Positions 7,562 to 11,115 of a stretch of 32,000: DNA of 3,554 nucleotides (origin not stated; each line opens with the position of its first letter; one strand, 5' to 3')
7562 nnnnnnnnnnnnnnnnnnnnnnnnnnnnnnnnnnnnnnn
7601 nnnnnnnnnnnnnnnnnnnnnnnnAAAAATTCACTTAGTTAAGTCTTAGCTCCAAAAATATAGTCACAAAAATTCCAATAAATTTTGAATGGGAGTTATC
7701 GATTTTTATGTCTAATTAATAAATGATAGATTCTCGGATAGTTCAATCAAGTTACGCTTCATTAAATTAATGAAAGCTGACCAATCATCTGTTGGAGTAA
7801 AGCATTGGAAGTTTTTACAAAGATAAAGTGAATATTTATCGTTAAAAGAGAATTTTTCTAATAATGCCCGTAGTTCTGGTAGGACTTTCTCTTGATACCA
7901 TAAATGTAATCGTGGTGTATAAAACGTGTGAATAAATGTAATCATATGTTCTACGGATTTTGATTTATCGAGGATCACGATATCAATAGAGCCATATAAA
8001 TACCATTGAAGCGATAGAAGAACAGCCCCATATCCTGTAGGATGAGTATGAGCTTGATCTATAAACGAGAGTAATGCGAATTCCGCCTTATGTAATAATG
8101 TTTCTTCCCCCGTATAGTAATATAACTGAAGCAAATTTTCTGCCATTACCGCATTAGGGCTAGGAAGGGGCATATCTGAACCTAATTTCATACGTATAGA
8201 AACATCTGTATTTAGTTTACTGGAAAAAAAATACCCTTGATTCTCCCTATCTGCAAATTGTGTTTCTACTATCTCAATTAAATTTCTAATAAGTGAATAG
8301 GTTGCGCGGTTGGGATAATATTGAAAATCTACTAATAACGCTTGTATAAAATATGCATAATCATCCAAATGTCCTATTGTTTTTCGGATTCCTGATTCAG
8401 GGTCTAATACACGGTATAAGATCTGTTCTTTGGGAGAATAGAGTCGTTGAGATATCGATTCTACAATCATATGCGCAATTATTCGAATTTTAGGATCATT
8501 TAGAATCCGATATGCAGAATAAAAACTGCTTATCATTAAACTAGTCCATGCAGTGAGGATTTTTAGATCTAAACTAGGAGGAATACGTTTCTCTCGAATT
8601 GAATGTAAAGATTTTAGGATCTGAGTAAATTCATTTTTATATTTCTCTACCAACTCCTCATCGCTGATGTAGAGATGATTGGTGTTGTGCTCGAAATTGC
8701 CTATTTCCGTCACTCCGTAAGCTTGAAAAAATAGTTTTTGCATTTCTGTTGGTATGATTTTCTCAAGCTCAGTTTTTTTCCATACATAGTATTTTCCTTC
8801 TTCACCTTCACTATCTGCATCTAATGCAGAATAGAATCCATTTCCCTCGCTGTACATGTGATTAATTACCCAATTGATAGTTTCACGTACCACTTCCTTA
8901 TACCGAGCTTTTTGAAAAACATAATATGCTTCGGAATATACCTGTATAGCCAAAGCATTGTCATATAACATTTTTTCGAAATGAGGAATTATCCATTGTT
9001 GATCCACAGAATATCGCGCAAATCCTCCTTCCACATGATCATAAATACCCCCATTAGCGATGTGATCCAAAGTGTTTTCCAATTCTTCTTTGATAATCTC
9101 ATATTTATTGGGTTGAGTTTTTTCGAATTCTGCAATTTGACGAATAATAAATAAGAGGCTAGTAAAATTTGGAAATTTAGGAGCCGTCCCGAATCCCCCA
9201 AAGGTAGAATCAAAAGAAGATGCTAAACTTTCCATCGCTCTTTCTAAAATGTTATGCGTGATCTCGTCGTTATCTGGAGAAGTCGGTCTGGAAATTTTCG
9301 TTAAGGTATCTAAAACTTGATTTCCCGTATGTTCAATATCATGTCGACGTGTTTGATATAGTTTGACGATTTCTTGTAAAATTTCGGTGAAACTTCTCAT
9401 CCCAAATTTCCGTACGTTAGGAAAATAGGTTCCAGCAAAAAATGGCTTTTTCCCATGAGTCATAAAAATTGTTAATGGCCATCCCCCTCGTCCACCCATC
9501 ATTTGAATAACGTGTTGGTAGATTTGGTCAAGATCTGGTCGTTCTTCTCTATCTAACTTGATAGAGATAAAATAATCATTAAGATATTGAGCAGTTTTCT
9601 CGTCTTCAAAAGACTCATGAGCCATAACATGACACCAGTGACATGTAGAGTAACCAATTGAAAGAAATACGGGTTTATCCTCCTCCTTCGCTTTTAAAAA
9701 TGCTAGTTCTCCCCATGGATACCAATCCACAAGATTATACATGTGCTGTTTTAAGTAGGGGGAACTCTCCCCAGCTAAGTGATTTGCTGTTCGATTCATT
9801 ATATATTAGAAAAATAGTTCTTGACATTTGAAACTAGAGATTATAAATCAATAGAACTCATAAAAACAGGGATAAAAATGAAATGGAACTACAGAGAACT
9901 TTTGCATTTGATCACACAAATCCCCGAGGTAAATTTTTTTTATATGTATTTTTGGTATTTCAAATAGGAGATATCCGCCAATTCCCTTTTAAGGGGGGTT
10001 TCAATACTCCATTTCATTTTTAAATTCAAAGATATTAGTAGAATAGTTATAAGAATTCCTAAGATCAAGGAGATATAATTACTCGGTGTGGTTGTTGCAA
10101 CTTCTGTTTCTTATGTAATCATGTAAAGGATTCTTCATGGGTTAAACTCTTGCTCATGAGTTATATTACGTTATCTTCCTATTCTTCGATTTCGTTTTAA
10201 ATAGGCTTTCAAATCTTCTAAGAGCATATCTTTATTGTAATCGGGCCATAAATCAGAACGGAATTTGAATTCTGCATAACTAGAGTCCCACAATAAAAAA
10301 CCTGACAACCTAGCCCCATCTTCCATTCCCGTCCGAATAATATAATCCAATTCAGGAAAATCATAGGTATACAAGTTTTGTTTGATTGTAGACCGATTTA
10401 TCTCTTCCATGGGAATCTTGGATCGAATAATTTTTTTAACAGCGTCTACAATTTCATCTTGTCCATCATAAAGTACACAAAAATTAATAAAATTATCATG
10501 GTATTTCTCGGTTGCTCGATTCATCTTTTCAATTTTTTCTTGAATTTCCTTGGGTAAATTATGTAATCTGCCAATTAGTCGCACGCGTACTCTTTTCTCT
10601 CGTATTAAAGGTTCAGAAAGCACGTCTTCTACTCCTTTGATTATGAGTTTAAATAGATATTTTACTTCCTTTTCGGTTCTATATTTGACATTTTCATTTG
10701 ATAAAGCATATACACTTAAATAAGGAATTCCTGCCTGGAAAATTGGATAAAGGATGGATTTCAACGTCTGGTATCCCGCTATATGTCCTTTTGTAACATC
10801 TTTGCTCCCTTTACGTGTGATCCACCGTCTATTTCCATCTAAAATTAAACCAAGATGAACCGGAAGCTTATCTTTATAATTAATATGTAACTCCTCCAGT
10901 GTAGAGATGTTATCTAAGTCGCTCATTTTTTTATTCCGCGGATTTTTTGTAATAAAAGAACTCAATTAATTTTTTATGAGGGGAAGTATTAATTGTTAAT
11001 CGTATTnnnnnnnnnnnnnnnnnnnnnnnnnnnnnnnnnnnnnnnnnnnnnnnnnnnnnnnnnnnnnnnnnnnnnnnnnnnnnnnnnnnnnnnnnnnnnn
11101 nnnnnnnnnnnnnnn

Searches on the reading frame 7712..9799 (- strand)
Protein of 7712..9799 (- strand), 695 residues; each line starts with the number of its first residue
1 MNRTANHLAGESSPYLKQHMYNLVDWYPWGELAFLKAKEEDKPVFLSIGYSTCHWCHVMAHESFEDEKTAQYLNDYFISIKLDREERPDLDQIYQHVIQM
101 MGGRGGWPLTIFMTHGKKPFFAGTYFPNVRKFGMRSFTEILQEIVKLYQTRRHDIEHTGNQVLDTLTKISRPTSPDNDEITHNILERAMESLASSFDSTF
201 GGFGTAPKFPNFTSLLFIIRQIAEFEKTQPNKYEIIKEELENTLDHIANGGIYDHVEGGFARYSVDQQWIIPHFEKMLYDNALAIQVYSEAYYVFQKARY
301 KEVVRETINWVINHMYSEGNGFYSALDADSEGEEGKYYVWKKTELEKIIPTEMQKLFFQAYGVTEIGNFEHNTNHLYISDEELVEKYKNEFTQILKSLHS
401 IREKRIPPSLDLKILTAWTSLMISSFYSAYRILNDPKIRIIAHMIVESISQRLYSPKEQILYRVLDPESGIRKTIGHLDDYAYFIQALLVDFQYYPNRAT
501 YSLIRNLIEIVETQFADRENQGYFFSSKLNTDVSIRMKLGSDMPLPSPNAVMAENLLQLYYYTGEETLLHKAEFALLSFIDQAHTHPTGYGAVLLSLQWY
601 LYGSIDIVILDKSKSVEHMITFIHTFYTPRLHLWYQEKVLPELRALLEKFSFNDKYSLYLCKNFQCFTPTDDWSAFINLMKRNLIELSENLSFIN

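Call 14: search_protein_families(library=pfam, proteins=[window:7712-9799:-])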
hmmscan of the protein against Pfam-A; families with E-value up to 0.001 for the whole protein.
window:7712-9799:- (695 aa): 2 families
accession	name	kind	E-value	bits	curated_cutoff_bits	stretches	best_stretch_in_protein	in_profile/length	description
PF03190.21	Thioredox_DsbH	-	2.6e-71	239.3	27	1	6-166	2-162/163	Protein of unknown function, DUF255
PF13899.12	Thioredoxin_7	-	2.2e-07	31.3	27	1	25-89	1-65/83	Thioredoxin-like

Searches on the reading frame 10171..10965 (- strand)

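Call 14: search_protein_families(library=pfam, proteins=[window:10171-10965:-])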
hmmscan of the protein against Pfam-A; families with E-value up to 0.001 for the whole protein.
window:10171-10965:- (264 aa): 1 family
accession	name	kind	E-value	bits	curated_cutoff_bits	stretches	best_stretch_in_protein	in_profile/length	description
PF01255.24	Prenyltransf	-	9.4e-59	199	27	1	41-263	1-219/219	Putative undecaprenyl diphosphate synthase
